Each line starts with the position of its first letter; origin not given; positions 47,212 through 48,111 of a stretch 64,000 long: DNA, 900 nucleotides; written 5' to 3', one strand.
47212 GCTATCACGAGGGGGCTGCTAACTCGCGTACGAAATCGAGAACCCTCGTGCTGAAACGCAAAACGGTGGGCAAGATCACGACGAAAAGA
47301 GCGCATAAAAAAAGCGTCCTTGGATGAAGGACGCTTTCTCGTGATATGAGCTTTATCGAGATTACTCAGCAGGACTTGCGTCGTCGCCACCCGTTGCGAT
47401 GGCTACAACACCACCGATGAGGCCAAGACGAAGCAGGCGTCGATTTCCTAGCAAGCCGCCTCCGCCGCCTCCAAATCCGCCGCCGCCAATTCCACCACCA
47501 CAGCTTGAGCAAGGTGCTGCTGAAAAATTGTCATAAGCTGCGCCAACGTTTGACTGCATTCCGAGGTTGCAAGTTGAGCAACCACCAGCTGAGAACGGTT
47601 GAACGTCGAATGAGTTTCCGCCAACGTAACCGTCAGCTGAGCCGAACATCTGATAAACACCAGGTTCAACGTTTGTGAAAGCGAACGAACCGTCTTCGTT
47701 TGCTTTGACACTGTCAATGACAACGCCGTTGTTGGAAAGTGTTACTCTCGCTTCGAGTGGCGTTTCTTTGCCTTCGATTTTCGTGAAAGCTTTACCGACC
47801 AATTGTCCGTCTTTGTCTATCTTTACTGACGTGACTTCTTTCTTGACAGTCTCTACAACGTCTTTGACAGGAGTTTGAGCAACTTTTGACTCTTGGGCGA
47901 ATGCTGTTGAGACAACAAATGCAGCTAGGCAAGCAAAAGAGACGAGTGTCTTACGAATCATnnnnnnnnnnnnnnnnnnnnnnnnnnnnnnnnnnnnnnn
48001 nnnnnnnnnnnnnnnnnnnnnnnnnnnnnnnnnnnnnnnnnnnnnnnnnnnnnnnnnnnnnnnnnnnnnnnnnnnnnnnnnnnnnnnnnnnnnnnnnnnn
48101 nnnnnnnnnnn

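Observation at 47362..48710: Tandem secreted paralogues with an unnamed conserved C-terminal motif inside a polysaccharide export locus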

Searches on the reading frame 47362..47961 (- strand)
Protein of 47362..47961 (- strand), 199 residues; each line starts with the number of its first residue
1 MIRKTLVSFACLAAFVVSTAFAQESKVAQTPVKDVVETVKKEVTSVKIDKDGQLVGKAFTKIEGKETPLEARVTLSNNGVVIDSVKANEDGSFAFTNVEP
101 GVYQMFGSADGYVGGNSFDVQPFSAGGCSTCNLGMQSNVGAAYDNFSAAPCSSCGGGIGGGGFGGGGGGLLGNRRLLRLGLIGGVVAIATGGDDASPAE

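Call 3: search_protein_families(library=pfam, proteins=[window:47362-47961:-], max_evalue=10)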
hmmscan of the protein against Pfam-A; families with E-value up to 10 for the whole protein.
window:47362-47961:- (199 aa): 11 families
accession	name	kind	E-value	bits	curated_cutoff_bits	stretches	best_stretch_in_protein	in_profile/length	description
PF13620.12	CarboxypepD_reg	-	4.4e-06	27.4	32.3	1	70-116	16-63/82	Carboxypeptidase regulatory-like domain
PF09430.16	EMC7_beta-sandw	-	0.00022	21.8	26.6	1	67-107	6-45/122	ER membrane protein complex subunit 7, beta-sandwich domain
PF17210.9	SdrD_B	-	0.0017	19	29.7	1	72-105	28-62/112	SdrD B-like domain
PF14686.12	fn3_3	-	0.0017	18.5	24.4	1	85-115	29-59/75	Polysaccharide lyase family 4, domain II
PF17802.7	SpaA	-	0.0028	18.2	23.1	1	46-105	6-56/91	Prealbumin-like fold domain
PF01105.29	EMP24_GP25L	-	0.0078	16.7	25.9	1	40-105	10-77/182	emp24/gp25L/p24 family/GOLD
PF02472.21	ExbD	-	0.015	15.8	25.4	1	8-79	17-91/128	Biopolymer transport protein ExbD/TolR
PF04956.18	TrbC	-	0.02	15.5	27.9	1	4-45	12-50/98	TrbC/VIRB2 pilin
PF17936.7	Big_6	-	0.047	14.4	27.6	1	60-96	15-51/83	Bacterial Ig domain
PF03238.18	ESAG1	-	0.2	11.6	27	1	30-96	55-121/227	ESAG protein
PF17951.6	FAS_meander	-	0.29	11.4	23.1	1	12-79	22-90/146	Fatty acid synthase meander beta sheet domain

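Call 4: search_protein_families(library=ncbifam, proteins=[window:47362-47961:-], max_evalue=10)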
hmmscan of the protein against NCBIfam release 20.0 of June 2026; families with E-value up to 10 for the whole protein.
window:47362-47961:- (199 aa): 3 families
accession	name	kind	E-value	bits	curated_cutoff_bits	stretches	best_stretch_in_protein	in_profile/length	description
NF058592.1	GxPGS_dom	subfamily_domain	0.037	14.1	45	1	61-96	15-50/65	PGS family Ig-like domain-containing protein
NF012181.0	MSCRAMM_SdrD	exception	0.045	11.1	2500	1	73-113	821-863/1379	MSCRAMM family adhesin SdrD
NF058648.1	ECF_sub_HI1622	equivalog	0.055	13.4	100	1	70-102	41-75/180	NikL family nickel/cobalt ECF transporter subunit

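Call 7: find_homologous_proteins(query=window:47362-47961:-)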
Query window:47362-47961:- (199 aa): 105 proteins with E <= 0.001 among 2719 candidates.
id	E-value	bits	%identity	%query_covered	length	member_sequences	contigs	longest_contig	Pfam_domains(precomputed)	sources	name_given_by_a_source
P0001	1.1e-122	425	100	100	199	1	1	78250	PF13620.13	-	-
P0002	1.1e-69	252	61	77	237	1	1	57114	PF13620.13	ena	-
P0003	3.4e-68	247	59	100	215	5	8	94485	-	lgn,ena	-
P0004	2.4e-67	245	57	100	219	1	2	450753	-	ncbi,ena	-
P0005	4.8e-64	234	67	54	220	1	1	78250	-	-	-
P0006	5.8e-54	201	50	99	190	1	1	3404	PF13620.13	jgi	-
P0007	6.9e-52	194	51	99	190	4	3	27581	-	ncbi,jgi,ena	jgi:hypothetical protein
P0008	2.6e-47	179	51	88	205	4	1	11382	PF13620.13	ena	-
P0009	5.9e-47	178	49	92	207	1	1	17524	PF13620.13,PF22904.4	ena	-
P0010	1.0e-46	177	45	61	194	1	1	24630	PF13620.13,PF22904.4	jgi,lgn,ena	jgi:hypothetical protein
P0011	1.2e-46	177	48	76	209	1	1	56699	-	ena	-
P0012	4.9e-46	175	58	51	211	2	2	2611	PF13620.13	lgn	-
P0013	1.6e-45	173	48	68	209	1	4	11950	PF13620.13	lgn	-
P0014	1.9e-45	173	47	72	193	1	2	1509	PF13620.13,PF22904.4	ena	-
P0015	1.8e-44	170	48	86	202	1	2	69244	PF13620.13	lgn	-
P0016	4.0e-44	169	51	95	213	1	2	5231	PF13620.13,PF22904.4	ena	-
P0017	4.2e-44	169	50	54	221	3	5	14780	PF13620.13,PF22904.4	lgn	-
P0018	1.8e-43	167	50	95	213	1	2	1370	PF13620.13,PF22904.4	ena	-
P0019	3.3e-43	166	42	71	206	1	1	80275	PF13620.13,PF22904.4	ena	-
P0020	3.7e-43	166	50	78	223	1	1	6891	PF22904.4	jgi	-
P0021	8.8e-43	164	45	99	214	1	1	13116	PF13620.13,PF22904.4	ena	-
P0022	8.4e-42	161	45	100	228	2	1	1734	PF22904.4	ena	-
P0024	1.6e-41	160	47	78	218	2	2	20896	PF13620.13,PF22904.4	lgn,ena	-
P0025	3.7e-41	159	46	95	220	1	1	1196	PF13620.13,PF22904.4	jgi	-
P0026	4.8e-41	159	48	88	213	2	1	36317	PF13620.13,PF22904.4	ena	-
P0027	7.1e-41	158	46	69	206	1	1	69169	PF13620.13,PF22904.4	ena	-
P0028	3.0e-40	156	44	63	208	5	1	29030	PF13620.13,PF22904.4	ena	-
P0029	4.9e-40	156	48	95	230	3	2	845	PF13620.13,PF22904.4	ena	-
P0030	7.1e-40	155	46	95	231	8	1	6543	PF13620.13,PF22904.4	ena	-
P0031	8.3e-40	155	49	99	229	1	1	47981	PF13620.13,PF22904.4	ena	-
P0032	8.7e-40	155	47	83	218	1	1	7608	PF13620.13,PF22904.4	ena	-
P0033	1.2e-39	154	48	85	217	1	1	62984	PF13620.13,PF22904.4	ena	-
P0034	1.2e-39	154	44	100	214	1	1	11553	PF22904.4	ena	-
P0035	2.0e-39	154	46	66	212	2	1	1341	PF13620.13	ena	-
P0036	3.5e-39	153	45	83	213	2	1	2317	PF22904.4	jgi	-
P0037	1.4e-38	151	46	60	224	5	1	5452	PF13620.13,PF22904.4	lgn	-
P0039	1.6e-38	151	49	83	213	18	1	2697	PF13620.13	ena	-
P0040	3.2e-38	150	47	74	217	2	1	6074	PF13620.13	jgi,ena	jgi:hypothetical protein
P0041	4.1e-38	149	44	95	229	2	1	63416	PF13620.13,PF22904.4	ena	-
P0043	1.5e-37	147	49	83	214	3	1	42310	PF13620.13,PF22904.4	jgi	-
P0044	1.6e-37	147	47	97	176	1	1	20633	PF13620.13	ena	-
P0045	1.9e-37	147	50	63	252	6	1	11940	PF13620.13,PF22904.4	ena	-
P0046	8.3e-37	145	48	83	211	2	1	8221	PF13620.13,PF22904.4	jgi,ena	-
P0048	2.1e-36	144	45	99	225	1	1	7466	PF13620.13,PF22904.4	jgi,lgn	-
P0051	1.4e-35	141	44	99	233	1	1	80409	PF17802.8,PF13620.13,PF17210.10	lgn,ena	-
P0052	1.5e-35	141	45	79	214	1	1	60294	PF13620.13,PF22904.4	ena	-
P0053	1.8e-35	141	43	99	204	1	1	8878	PF13620.13,PF17210.10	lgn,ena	-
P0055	2.5e-34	137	39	77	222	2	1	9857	PF13620.13,PF22904.4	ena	-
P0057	1.3e-33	135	43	51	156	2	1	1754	PF13620.13,PF22904.4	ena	-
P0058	3.1e-33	133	42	90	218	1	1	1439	PF13620.13,PF22904.4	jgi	-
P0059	4.3e-33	133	40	86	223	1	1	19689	PF22904.4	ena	-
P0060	6.9e-33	132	38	87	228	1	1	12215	PF13620.13,PF22904.4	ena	-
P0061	1.2e-32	131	43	84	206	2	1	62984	PF22904.4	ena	-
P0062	2.1e-32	131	41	72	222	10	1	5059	PF13620.13,PF22904.4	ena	-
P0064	4.6e-31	126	42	70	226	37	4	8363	PF13620.13,PF22904.4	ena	-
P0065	6.2e-31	126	46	97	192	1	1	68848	PF13620.13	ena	-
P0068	9.7e-27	112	37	95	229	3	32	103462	-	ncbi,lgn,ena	-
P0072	3.6e-26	110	34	87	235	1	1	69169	PF22904.4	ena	-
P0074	5.5e-24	103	33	87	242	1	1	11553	PF13620.13,PF22904.4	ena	-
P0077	3.1e-22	97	38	99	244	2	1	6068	PF13620.13,PF22904.4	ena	-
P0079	6.4e-22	96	41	54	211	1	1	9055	PF13620.13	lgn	-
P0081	6.7e-21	93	37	38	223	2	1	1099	PF13620.13,PF17210.10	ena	-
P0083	6.7e-20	90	39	99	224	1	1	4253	PF13620.13,PF22904.4,PF17210.10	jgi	-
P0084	8.6e-20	89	42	54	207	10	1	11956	PF17802.8,PF13620.13,PF17210.10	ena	-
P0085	1.3e-16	79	37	43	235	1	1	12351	PF13620.13,PF17210.10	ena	-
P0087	2.8e-15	75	29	80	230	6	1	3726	PF22904.4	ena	-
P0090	3.1e-13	68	39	42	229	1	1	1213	PF13620.13,PF22904.4,PF17210.10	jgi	-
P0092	2.0e-12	65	31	97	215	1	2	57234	-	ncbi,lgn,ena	-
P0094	4.6e-12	64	37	60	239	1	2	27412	PF13715.13,PF13620.13,PF22904.4,PF17210.10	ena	-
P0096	8.0e-11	60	36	42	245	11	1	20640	PF13620.13,PF22904.4,PF17210.10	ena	-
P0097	1.4e-10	59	38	58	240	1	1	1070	PF13620.13,PF22904.4,PF17210.10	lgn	-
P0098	1.2e-9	56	35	79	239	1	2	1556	PF13620.13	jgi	-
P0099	1.4e-9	56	32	34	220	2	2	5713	PF13620.13,PF22904.4,PF17210.10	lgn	-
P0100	2.2e-7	49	31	53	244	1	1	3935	PF13620.13,PF22904.4,PF17210.10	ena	-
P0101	2.5e-7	49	29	80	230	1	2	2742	PF13620.13,PF17210.10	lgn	-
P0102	1.5e-6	46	32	77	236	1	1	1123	PF13620.13,PF22904.4,PF17210.10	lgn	-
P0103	1.2e-5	43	29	72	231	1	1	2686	PF13620.13,PF17210.10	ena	-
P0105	4.7e-5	41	32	38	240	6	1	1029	PF17802.8,PF13620.13,PF17210.10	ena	-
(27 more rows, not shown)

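Call 12: find_encoding_contigs(protein=P0004, flank=8000, max_places=2)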
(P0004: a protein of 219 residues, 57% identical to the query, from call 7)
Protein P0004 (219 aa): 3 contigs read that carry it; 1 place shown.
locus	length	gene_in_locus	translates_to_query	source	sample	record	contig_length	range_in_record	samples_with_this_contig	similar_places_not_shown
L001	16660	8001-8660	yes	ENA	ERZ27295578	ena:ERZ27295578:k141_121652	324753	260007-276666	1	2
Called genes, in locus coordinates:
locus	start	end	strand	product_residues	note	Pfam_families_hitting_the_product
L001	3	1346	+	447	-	PF13431:TPR_17 (faint), PF13371:TPR_9 (faint), PF00515:TPR_1 (faint), PF07719:TPR_2 (faint), PF13181:TPR_8 (faint), PF13414:TPR_11 (faint), PF13424:TPR_12 (faint), PF13432:TPR_16 (weak), +2 more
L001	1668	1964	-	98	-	PF02416:TatA_B_E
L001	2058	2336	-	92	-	PF02416:TatA_B_E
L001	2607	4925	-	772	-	PF02706:Wzz, PF09140:MipZ (faint), PF01656:CbiA, PF10609:ParA (weak), PF13614:AAA_31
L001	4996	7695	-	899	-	PF04932:Wzy_C, PF13414:TPR_11 (faint), PF13428:TPR_14 (faint), PF23914:TPR_CcmH_CycH (faint), PF14559:TPR_19 (weak)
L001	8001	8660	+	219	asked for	-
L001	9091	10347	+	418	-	PF02563:Poly_export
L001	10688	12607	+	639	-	PF13727:CoA_binding_3, PF01073:3Beta_HSD (weak), PF01370:Epimerase, PF02719:Polysacc_synt_2, PF04321:RmlD_sub_bind, PF08659:KR (weak), PF16363:GDP_Man_Dehyd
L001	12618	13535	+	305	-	PF00685:Sulfotransfer_1 (weak), PF13469:Sulfotransfer_3 (faint)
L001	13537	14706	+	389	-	PF00155:Aminotran_1_2, PF01041:DegT_DnrJ_EryC1, PF01053:Cys_Met_Meta_PP (faint), PF01212:Beta_elim_lyase (faint)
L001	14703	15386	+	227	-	PF02397:Bac_transf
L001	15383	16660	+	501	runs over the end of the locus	PF13440:Polysacc_synt_3 (weak)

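Call 13: find_encoding_contigs(protein=P0068, flank=8000, max_places=2)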
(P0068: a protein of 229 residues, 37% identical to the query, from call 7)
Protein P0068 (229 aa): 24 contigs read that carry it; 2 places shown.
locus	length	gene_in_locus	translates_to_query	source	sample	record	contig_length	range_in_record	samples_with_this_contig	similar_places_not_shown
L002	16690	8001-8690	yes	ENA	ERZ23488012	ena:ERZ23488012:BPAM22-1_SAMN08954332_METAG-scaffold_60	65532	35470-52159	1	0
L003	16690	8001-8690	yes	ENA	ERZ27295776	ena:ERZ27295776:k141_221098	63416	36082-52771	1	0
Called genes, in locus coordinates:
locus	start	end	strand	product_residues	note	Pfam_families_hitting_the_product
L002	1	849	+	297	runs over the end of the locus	PF13365:Trypsin_2 (faint)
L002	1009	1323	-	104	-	PF02416:TatA_B_E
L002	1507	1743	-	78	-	PF02416:TatA_B_E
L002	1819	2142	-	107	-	-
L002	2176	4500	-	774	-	PF02706:Wzz, PF01656:CbiA, PF09140:MipZ (weak), PF10609:ParA, PF13614:AAA_31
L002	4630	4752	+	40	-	-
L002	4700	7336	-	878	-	PF04932:Wzy_C, PF21033:RMD1-3 (faint), PF13414:TPR_11 (faint), PF13428:TPR_14 (faint), PF13432:TPR_16 (faint), PF07719:TPR_2 (faint), PF00515:TPR_1 (faint), PF14559:TPR_19 (weak)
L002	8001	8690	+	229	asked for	-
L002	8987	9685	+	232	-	PF22904:NOMO1-like_2nd (weak), PF13620:CarboxypepD_reg (weak)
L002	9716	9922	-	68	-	-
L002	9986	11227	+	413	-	PF02563:Poly_export, PF22461:SLBB_2 (faint)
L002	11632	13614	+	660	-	PF13727:CoA_binding_3 (weak), PF01370:Epimerase, PF02719:Polysacc_synt_2, PF04321:RmlD_sub_bind, PF08659:KR (weak), PF16363:GDP_Man_Dehyd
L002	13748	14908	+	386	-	PF13439:Glyco_transf_4, PF13579:Glyco_trans_4_4, PF00534:Glycos_transf_1 (weak), PF13692:Glyco_trans_1_4 (weak)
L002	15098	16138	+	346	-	PF00106:adh_short (weak), PF05368:NmrA (weak), PF01073:3Beta_HSD, PF01370:Epimerase, PF02719:Polysacc_synt_2, PF13460:NAD_binding_10, PF16363:GDP_Man_Dehyd, PF08485:Polysacc_syn_2C, +2 more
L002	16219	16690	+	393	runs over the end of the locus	PF01073:3Beta_HSD (weak), PF01370:Epimerase, PF14667:Polysacc_synt_C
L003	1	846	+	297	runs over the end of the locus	PF13365:Trypsin_2 (faint)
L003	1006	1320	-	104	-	PF02416:TatA_B_E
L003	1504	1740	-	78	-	PF02416:TatA_B_E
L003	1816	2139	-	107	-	-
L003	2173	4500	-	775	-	PF02706:Wzz, PF01656:CbiA, PF09140:MipZ (weak), PF10609:ParA, PF13614:AAA_31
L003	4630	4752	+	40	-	-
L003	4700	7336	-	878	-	PF04932:Wzy_C, PF21033:RMD1-3 (faint), PF13414:TPR_11 (faint), PF13428:TPR_14 (faint), PF13432:TPR_16 (faint), PF07719:TPR_2 (faint), PF12895:ANAPC3 (weak), PF14559:TPR_19 (weak), +1 more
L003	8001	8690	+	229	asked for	-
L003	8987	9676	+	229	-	PF22904:NOMO1-like_2nd (weak), PF13620:CarboxypepD_reg (weak)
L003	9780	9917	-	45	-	-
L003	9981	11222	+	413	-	PF02563:Poly_export, PF22461:SLBB_2 (faint)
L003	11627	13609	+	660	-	PF13727:CoA_binding_3 (weak), PF01370:Epimerase, PF02719:Polysacc_synt_2, PF04321:RmlD_sub_bind, PF08659:KR (weak), PF16363:GDP_Man_Dehyd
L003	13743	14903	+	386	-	PF13439:Glyco_transf_4, PF13579:Glyco_trans_4_4, PF00534:Glycos_transf_1 (weak), PF13692:Glyco_trans_1_4 (weak)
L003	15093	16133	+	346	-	PF00106:adh_short (weak), PF05368:NmrA (weak), PF01073:3Beta_HSD, PF01370:Epimerase, PF02719:Polysacc_synt_2, PF13460:NAD_binding_10, PF16363:GDP_Man_Dehyd, PF08485:Polysacc_syn_2C, +2 more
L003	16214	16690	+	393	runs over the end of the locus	PF01073:3Beta_HSD (weak), PF01370:Epimerase, PF14667:Polysacc_synt_C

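Call 14: find_encoding_contigs(protein=P0092, flank=8000, max_places=2)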
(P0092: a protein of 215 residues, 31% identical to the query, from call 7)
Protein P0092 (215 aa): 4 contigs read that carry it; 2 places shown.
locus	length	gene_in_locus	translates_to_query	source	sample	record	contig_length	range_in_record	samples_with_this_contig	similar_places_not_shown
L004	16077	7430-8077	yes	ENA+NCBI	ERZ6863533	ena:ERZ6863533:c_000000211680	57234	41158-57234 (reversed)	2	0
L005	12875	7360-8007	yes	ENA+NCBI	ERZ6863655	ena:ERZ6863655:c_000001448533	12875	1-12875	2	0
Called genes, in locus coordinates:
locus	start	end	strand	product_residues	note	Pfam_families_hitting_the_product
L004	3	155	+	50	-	?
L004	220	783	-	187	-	-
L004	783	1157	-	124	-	PF00072:Response_reg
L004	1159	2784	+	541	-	PF00890:FAD_binding_2 (weak), PF01266:DAO, PF01593:Amino_oxidase, PF13450:NAD_binding_8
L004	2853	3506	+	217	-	PF00255:GSHPx, PF00578:AhpC-TSA, PF08534:Redoxin (weak)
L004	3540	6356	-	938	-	PF04932:Wzy_C, PF24575:TPR_Slam (faint), PF14559:TPR_19 (weak)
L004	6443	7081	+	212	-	-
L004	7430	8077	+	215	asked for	-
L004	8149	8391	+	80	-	-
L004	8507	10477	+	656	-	PF13727:CoA_binding_3, PF00106:adh_short (weak), PF01073:3Beta_HSD, PF01370:Epimerase, PF02719:Polysacc_synt_2, PF04321:RmlD_sub_bind, PF08659:KR (weak), PF16363:GDP_Man_Dehyd, +2 more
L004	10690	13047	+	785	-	PF02706:Wzz, PF01656:CbiA, PF09140:MipZ (weak), PF10609:ParA (weak), PF13614:AAA_31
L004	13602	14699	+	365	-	PF01041:DegT_DnrJ_EryC1, PF01212:Beta_elim_lyase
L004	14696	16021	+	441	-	-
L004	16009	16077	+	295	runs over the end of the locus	PF00685:Sulfotransfer_1 (weak), PF13469:Sulfotransfer_3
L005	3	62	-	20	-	?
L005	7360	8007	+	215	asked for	-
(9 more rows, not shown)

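Call 30: find_related_loci(query=A4, collection=genome_contigs, flank=10000)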
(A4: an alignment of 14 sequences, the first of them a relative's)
Query A4 (199 aa) in genome_contigs; peptide patterns used: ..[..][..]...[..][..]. (x = any residue, [..] = any of these).
110 stretches matched a pattern; 9 encode a relative of the query (tblastn E <= 1e-3); 9 distinct loci.
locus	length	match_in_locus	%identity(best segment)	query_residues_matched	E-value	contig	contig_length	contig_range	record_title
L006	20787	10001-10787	63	1-199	5e-57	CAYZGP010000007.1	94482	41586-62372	MAG TPA_asm: uncultured Pirellulaceae bacterium isolate SRP114822_co2_89 genome assembly, contig: NODE_143_length_94482_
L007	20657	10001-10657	57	1-199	8e-61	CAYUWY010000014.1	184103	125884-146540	MAG TPA_asm: uncultured Pirellulaceae bacterium isolate binchicken_co366_88 genome assembly, contig: NODE_21_length_1841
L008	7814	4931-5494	51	1-197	2e-49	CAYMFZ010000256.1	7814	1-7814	MAG TPA_asm: uncultured Pirellulaceae bacterium isolate SRP268394_co1_103 genome assembly, contig: NODE_13805_length_781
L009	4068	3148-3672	46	2-194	7e-39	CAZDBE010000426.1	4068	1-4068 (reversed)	MAG TPA_asm: uncultured Pirellulaceae bacterium isolate SRP268394_co2_151 genome assembly, contig: NODE_27807_length_406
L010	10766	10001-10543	44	1-197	4e-29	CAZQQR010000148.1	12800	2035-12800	MAG TPA_asm: uncultured Pirellulaceae bacterium isolate SRP268394_co1_88 genome assembly, contig: NODE_7864_length_12800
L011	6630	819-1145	44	45-153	4e-24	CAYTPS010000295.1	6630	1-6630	MAG TPA_asm: uncultured Pirellulaceae bacterium isolate SRP268394_co2_28 genome assembly, contig: NODE_16239_length_6630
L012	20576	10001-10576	48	1-197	6e-22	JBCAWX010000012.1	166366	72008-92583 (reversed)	MAG: Planctomycetota bacterium isolate J06554_5 NODE_12_length_166366_cov_17.784147, whole genome shotgun sequence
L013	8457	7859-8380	43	45-197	2e-24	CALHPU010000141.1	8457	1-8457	MAG: uncultured Pirellulaceae bacterium isolate L4_Bin_METABAT__57_1 genome assembly, contig: c_000001083200, whole geno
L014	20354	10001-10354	36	1-116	2e-14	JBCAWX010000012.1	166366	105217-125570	MAG: Planctomycetota bacterium isolate J06554_5 NODE_12_length_166366_cov_17.784147, whole genome shotgun sequence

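Call 34: predict_structure(alignment_id=A3)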
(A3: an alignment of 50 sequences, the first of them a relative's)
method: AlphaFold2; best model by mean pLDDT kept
length: 199 residues; sequences in the alignment: 50
mean_pLDDT: 71.7   pTM: 0.52
mean pLDDT of the five models: 71.7, 71.4, 70.5, 69.3, 67.8
residues with pLDDT >= 90: 76; 70-90: 23; 50-70: 59; < 50: 41
segments of 3 or more residues with pLDDT < 50: 149-151, 154-173, 183-193
pLDDT, mean of each block of 10 residues (from residue 1): 57 61 54 60 85 95 95 97 97 96 96 94 84 84 52 45 41 50 44 45
secondary structure, 60 per line:
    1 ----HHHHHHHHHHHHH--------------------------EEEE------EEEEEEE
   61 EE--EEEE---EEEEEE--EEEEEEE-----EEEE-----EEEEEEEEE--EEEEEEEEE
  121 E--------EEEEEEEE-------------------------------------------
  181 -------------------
elements in order: H5-17 E44-47 E54-62 E65-68 E72-77 E80-86 E92-95 E101-109 E112-121 E130-137

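Call 37: search_protein_families(library=pfam, proteins=[L012:3568-6267:+, L012:6397-7803:+, L012:7894-9522:+, L012:9986-10591:+, L012:10770-11303:+, L012:11300-14020:+, L012:14233-15741:+, L012:15621-16259:+, L012:16560-17366:+, L012:1135-2769:-], max_evalue=0.001)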
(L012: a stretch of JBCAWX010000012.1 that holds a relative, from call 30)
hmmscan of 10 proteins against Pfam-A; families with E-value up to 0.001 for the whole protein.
L012:3568-6267:+ (899 aa): 3 families
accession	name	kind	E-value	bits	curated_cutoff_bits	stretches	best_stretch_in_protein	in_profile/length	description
PF07587.16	PSD1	-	1.5e-78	264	28.5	1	541-791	2-243/244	Protein of unknown function (DUF1553)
PF07583.16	PSCyt2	-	1.1e-77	261.1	29.8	1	182-394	1-208/209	Protein of unknown function (DUF1549)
PF07635.16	PSCyt1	-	6e-14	52.8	22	1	70-127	1-58/59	Planctomycete cytochrome C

L012:6397-7803:+ (468 aa): 1 family
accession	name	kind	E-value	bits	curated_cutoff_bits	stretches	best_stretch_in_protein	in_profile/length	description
PF07394.17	DUF1501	-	2.6e-143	478.3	27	1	60-467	1-390/390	Protein of unknown function (DUF1501)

L012:7894-9522:+ (542 aa): 3 families
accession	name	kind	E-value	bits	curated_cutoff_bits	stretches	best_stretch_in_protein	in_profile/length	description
PF03600.22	CitMHS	-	1.3e-39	136.7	31.9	1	153-481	34-336/336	Citrate transporter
PF02040.21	ArsB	-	1e-12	48.6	22.2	1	159-535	57-420/423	Arsenical pump membrane protein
PF06450.18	NhaB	-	0.00067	19.1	27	1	239-538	202-500/515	Bacterial Na+/H+ antiporter B (NhaB)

L012:9986-10591:+ (201 aa): 1 family
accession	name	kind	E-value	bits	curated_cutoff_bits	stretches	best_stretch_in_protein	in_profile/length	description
PF13620.12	CarboxypepD_reg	-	2.7e-05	24.9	32.3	1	70-120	17-70/82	Carboxypeptidase regulatory-like domain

L012:10770-11303:+ (177 aa): 1 family
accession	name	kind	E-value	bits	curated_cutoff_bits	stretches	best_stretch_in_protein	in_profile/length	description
PF03965.22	Penicillinase_R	-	6.3e-29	101.1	22.6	1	58-174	1-115/115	Penicillinase repressor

L012:11300-14020:+ (906 aa): 2 families
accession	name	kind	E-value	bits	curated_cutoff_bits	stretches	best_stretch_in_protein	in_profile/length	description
PF07596.16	SBP_bac_10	-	4.1e-29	102.9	23.3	1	710-798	11-110/268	Protein of unknown function (DUF1559)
PF05569.17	Peptidase_M56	-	2.4e-25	89.8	31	1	156-353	103-296/296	BlaR1 peptidase M56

L012:14233-15741:+ (502 aa): 11 families
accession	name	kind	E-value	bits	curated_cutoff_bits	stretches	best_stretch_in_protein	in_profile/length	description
PF01593.30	Amino_oxidase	-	5.5e-20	72.5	19.8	1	42-463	1-418/443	Flavin containing amine oxidoreductase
PF01266.30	DAO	-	2.1e-13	51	27.9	2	215-469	136-343/353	FAD dependent oxidoreductase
PF13450.12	NAD_binding_8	-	3.2e-11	43.8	21.9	1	37-89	1-52/68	NAD(P)-binding Rossmann-like domain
PF12831.13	FAD_oxidored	-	3.5e-11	43.5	27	1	34-72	1-39/416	FAD dependent oxidoreductase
PF07992.20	Pyr_redox_2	-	2.5e-08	34.1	26.1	1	33-63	1-31/291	Pyridine nucleotide-disulphide oxidoreductase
PF00890.30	FAD_binding_2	-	4.3e-08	33.2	20.4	1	34-73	1-40/414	FAD binding domain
PF03486.20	HI0933_like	-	4.8e-08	33.2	50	0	34-68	2-36/244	HI0933-like protein Rossmann domain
PF00070.33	Pyr_redox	-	9.4e-06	26.5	22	0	227-264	42-80/82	Pyridine nucleotide-disulphide oxidoreductase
PF01946.23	Thi4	-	1.6e-05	24.7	26.2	1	33-82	18-64/235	Thi4 family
PF01494.25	FAD_binding_3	-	0.00015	21.6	22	1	33-65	2-34/349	FAD binding domain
PF01134.28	GIDA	-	0.00043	19.9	22.1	1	34-65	1-32/391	Glucose inhibited division protein A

L012:15621-16259:+ (212 aa): 1 family
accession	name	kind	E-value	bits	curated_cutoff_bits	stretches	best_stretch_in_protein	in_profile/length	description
PF07977.19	FabA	-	1.8e-17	63.7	23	1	80-191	1-122/138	FabA-like domain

L012:16560-17366:+ (268 aa): 2 families
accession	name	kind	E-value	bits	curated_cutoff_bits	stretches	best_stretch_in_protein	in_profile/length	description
PF13561.12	adh_short_C2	-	4.7e-59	200.3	27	1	17-253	1-235/236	Enoyl-(Acyl carrier protein) reductase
PF00106.31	adh_short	-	3.6e-16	59.7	26.6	1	23-199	11-187/195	short chain dehydrogenase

L012:1135-2769:- (544 aa): 1 family
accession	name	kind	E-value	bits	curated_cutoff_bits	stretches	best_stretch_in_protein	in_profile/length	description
PF04773.18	FecR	-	1.9e-07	31.8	24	1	159-239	9-96/97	FecR protein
